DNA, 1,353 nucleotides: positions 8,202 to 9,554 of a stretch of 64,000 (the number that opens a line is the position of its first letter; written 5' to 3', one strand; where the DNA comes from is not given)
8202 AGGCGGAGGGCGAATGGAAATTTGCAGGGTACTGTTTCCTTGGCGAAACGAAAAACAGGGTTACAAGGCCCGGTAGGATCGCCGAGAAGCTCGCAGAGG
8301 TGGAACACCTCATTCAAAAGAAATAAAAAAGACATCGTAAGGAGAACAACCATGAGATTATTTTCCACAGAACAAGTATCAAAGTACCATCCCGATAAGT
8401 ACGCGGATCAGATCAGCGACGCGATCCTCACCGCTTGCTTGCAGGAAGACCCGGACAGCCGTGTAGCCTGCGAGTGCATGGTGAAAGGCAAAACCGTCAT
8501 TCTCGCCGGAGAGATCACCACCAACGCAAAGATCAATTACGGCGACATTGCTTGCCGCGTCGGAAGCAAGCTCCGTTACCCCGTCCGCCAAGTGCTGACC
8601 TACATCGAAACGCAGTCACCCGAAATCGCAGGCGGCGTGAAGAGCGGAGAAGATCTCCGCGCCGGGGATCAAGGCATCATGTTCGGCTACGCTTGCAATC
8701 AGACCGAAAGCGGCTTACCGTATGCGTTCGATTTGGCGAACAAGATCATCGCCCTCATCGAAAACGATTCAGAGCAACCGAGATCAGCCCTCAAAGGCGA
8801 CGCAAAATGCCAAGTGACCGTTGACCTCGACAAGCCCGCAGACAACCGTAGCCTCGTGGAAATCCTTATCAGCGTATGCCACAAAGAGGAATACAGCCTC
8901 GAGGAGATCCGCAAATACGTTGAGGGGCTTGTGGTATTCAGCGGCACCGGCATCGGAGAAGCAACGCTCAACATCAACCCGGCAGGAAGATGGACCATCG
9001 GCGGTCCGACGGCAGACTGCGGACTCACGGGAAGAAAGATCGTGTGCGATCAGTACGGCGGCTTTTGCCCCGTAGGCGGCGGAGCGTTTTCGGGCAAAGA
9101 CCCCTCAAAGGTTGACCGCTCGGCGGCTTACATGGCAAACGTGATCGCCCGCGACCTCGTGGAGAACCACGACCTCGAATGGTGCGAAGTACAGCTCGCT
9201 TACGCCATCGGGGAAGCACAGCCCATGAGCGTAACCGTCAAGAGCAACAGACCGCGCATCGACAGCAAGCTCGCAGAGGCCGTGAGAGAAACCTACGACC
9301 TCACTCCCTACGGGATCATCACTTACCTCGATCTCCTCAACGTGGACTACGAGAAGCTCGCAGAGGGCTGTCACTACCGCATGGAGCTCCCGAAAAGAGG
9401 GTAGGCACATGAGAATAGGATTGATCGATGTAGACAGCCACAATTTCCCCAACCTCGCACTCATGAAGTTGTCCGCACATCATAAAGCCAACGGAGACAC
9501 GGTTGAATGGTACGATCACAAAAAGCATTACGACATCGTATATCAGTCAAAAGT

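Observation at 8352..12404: Translationally coupled metK - radical SAM - DNA methyltransferase - radical SAM operon: candidate SAM-fuelled nucleic-acid modification module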

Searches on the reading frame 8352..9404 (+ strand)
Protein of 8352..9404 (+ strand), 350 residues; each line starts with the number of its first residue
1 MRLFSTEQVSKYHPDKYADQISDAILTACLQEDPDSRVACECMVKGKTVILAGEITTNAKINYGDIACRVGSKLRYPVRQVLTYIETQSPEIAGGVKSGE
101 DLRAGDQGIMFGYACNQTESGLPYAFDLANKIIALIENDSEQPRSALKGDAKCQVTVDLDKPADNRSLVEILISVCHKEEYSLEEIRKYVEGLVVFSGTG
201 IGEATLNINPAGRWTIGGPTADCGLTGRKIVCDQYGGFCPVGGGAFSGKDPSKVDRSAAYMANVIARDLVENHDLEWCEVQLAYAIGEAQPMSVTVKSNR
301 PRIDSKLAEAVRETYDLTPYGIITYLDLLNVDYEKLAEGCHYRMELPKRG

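Call 4: search_protein_families(library=ncbifam, proteins=[window:8352-9404:+], max_evalue=0.01)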
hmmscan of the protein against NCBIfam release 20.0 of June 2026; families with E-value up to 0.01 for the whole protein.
window:8352-9404:+ (350 aa): 1 family
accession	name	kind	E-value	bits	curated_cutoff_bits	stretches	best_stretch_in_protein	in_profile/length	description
TIGR01034.1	metK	equivalog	2.4e-99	332.8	309.4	1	3-343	1-358/377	methionine adenosyltransferase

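Call 5: search_protein_families(library=phrogs, proteins=[window:8352-9404:+], max_evalue=0.001)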
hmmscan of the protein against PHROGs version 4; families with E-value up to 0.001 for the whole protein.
window:8352-9404:+ (350 aa): 1 family
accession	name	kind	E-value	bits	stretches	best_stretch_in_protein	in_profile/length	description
phrog_1569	-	unknown function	1.4e-104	351.3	1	3-343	2-338/346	-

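Call 6: search_protein_families(library=pfam, proteins=[window:8352-9404:+], max_evalue=0.01)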
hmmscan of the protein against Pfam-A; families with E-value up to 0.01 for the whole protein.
window:8352-9404:+ (350 aa): 3 families
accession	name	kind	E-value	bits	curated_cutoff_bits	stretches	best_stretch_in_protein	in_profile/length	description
PF02773.21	S-AdoMet_synt_C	-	1.8e-44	151.5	25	1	216-342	1-129/138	S-adenosylmethionine synthetase, C-terminal domain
PF00438.25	S-AdoMet_synt_N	-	8.6e-24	84.4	33.1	1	3-77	3-77/99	S-adenosylmethionine synthetase, N-terminal domain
PF02772.21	S-AdoMet_synt_M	-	2.5e-21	76.5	29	1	103-213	3-119/120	S-adenosylmethionine synthetase, central domain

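Call 23: find_related_loci(query=window:8352-9404:+, collection=viral_contigs, flank=6000)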
Query window:8352-9404:+ (350 aa) in viral_contigs; peptide patterns used: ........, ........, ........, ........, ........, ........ (x = any residue, [..] = any of these).
600 stretches matched a pattern (row limit reached: there are more); 600 encode a relative of the query (tblastn E <= 1e-3); the best 80 are kept; 80 distinct loci.
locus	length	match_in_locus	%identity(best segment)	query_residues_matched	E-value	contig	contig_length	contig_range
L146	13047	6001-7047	80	1-349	0e+0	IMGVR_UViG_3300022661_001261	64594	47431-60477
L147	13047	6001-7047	79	1-349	0e+0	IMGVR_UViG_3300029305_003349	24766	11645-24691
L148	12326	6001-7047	78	1-349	0e+0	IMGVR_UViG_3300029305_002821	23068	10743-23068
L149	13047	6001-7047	77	1-349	0e+0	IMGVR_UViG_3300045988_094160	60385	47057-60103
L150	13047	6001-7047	78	1-349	6e-180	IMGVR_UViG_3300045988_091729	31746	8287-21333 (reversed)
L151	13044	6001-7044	68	1-348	1e-155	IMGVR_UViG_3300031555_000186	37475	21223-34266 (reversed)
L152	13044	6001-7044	68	1-348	1e-155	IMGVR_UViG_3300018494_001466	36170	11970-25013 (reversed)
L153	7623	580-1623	68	1-348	1e-155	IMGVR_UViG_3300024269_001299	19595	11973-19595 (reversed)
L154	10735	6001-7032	66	2-343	1e-148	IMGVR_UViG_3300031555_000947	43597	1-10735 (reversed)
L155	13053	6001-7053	63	1-343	1e-138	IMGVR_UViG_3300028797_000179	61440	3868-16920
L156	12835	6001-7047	80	1-349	0e+0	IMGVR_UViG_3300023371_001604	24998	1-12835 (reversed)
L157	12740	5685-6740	61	1-345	6e-134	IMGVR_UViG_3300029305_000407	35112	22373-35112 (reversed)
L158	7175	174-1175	60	1-343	5e-131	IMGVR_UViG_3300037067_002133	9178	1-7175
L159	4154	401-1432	61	1-346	2e-133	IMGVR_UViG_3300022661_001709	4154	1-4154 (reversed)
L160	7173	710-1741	61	1-346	7e-131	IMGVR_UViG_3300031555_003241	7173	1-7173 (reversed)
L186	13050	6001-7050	77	1-350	7e-180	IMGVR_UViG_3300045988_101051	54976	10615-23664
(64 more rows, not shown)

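Call 44: search_protein_families(library=padloc, proteins=[window:8352-9404:+], max_evalue=0.01)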
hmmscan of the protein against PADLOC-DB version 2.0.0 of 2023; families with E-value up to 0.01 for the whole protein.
window:8352-9404:+ (350 aa): 0 families

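Call 48: search_protein_families(library=pfam, proteins=[L146:7017-7640:+, L146:7650-8879:+, L147:7017-7436:+, L147:7373-8158:+, L150:7062-7844:+, L186:7017-8021:+, L147:4215-5246:+, L147:5409-5987:+, L148:3690-4976:+, L150:3868-5274:+], max_evalue=0.001)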
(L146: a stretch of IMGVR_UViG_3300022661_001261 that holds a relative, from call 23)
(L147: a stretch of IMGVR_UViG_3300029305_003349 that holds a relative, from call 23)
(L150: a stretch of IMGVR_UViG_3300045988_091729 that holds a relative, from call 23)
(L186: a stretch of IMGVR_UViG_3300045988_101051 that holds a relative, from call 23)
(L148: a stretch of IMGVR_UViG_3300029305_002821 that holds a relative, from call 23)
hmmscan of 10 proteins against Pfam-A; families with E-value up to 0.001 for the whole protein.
L146:7017-7640:+ (207 aa): 0 families

L146:7650-8879:+ (409 aa): 0 families

L147:7017-7436:+ (139 aa): 0 families

L147:7373-8158:+ (261 aa): 0 families

L150:7062-7844:+ (260 aa): 1 family
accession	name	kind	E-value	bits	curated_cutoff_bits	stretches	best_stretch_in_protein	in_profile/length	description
PF02086.21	MethyltransfD12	-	4.6e-29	102.3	22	1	7-235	1-248/253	D12 class N6 adenine-specific DNA methyltransferase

L186:7017-8021:+ (334 aa): 1 family
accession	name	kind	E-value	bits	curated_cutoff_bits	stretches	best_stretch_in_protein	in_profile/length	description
PF01507.26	PAPS_reduct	-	1.3e-20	74.5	22.5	2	55-101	2-48/175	Phosphoadenosine phosphosulfate reductase domain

L147:4215-5246:+ (343 aa): 1 family
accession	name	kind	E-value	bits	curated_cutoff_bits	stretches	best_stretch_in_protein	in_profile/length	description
PF00145.23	DNA_methylase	-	5.3e-41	141.6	22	2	21-102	2-83/324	C-5 cytosine-specific DNA methylase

L147:5409-5987:+ (192 aa): 1 family
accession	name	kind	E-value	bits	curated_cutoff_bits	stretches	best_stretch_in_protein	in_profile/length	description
PF00145.23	DNA_methylase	-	1e-12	48.6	22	1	49-108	269-323/324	C-5 cytosine-specific DNA methylase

L148:3690-4976:+ (428 aa): 1 family
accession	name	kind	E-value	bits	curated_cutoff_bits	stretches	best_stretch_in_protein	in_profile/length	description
PF00145.23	DNA_methylase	-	3.4e-42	145.4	22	2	5-86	2-83/324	C-5 cytosine-specific DNA methylase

L150:3868-5274:+ (468 aa): 2 families
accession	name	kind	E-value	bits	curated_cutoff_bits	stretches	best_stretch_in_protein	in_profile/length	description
PF00145.23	DNA_methylase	-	2.4e-42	146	22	2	45-127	2-84/324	C-5 cytosine-specific DNA methylase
PF23458.2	DUF7130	-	0.0001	22.6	35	0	124-155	50-80/89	Domain of unknown function (DUF7130)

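Call 56: search_solved_structures(query=window:8352-9404:+, max_evalue=1e-20, show_alignments=1)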
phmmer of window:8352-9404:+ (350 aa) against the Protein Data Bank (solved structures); distinct sequences matched with E-value up to 1e-20: 45.
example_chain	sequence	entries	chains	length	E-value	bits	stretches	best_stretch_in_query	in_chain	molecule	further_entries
5t8s_A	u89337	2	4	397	2.2e-75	257.2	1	3-347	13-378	S-adenosylmethionine synthase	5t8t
7ll3_A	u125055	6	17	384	1.5e-73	251.1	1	2-344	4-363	S-adenosylmethionine synthase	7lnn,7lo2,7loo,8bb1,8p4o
1fug_A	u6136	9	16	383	1.5e-73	251.1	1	2-344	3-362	S-ADENOSYLMETHIONINE SYNTHETASE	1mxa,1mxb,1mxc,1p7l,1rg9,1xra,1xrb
7ock_B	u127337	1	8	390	1.6e-73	251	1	2-344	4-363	S-adenosylmethionine synthase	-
7low_A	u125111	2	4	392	1.6e-73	251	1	2-344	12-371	S-adenosylmethionine synthase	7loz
3iml_A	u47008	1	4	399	1.8e-73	250.9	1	3-348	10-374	S-adenosylmethionine synthetase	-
7r2w_A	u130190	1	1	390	3.5e-73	249.9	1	2-344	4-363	S-adenosylmethionine synthase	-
4odj_A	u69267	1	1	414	3.7e-70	240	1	3-343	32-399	S-adenosylmethionine synthase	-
6c07_A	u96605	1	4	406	4e-70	239.9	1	3-343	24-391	S-adenosylmethionine synthase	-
8xam_A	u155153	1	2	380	7.2e-70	239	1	3-343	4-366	S-adenosylmethionine synthase isoform type-2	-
30gd_B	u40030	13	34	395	8.3e-70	238.8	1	3-343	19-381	S-adenosylmethionine synthase isoform type-2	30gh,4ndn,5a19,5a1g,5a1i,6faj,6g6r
2p02_A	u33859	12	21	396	8.4e-70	238.8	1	3-343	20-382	S-adenosylmethionine synthetase isoform type-2 | S-adenosylmethionine synthase isoform type-2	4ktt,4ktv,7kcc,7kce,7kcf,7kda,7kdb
5ugh_A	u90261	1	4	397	8.5e-70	238.8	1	3-343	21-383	S-adenosylmethionine synthase isoform type-2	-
7bhr_A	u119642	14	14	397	8.5e-70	238.8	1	3-343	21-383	S-adenosylmethionine synthase isoform type-2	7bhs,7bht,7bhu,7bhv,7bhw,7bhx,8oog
8axz_A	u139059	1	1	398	8.5e-70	238.8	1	3-343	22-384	S-adenosylmethionine synthase isoform type-2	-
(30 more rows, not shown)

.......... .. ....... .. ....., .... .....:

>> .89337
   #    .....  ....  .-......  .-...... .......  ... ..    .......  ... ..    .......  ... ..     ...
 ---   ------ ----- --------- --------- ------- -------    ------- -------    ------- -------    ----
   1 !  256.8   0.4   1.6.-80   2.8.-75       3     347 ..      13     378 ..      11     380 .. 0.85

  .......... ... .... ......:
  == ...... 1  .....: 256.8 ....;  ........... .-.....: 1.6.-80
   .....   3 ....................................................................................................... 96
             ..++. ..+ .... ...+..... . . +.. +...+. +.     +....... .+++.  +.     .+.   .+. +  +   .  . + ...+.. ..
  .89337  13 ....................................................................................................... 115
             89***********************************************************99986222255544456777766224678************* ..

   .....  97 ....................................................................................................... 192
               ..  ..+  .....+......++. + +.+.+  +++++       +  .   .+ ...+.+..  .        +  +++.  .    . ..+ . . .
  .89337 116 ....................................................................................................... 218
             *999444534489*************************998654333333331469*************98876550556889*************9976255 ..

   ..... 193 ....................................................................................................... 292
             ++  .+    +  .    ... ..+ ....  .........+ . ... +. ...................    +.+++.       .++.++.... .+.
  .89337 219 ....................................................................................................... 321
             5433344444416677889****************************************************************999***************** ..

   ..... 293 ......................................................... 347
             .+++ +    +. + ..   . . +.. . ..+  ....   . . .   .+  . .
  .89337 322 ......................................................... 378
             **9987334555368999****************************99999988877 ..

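Call 95: search_protein_families(library=pfam, alignment_id=A4, max_evalue=0.00001)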
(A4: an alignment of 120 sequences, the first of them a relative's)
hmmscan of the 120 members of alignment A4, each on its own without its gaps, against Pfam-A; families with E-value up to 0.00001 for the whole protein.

A. member 1, L146:4437-5015:+ (193 aa): 0 families

B. families by the number of members that match (of 120 scanned): 35 families (the first 25 are shown)
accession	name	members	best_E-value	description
PF01555.25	N6_N4_Mtase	17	2.5e-52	DNA methylase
PF05119.17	Terminase_4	14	1.1e-27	Phage terminase, small subunit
PF02195.25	ParB_N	9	9.3e-09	ParB N-terminal domain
PF01844.29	HNH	8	2.1e-13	HNH endonuclease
PF20441.4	TerL_nuclease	7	1e-31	Terminase large subunit, endonuclease domain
PF03354.21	TerL_ATPase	7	5.8e-28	Terminase large subunit, ATPase domain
PF00145.23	DNA_methylase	4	2.4e-42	C-5 cytosine-specific DNA methylase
PF08706.16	D5_N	4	3.1e-31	D5 N terminal like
PF22763.1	NrS1-1_pol-like_HBD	3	1.8e-28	NrS-1 polymerase HBD domain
PF19263.5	DUF5906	3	2.1e-10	Family of unknown function (DUF5906)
PF03288.22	Pox_D5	3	2.2e-07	Poxvirus D5 protein-like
PF07505.17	DUF5131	2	7.6e-43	Protein of unknown function (DUF5131)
PF00476.26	DNA_pol_A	2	2.3e-21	DNA polymerase family A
PF03838.20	RecU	2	5.6e-18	Recombination protein U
PF04055.27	Radical_SAM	2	1.3e-14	Radical SAM superfamily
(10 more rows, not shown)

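Call 104: search_protein_families(library=phrogs, proteins=[L146:7650-8879:+], max_evalue=0.001)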
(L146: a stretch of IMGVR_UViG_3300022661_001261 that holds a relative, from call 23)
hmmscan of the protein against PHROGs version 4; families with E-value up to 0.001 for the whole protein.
L146:7650-8879:+ (409 aa): 1 family
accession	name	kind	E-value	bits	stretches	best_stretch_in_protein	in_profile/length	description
phrog_9298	-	other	2.8e-46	159.3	1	10-362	5-303/305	radical SAM domain protein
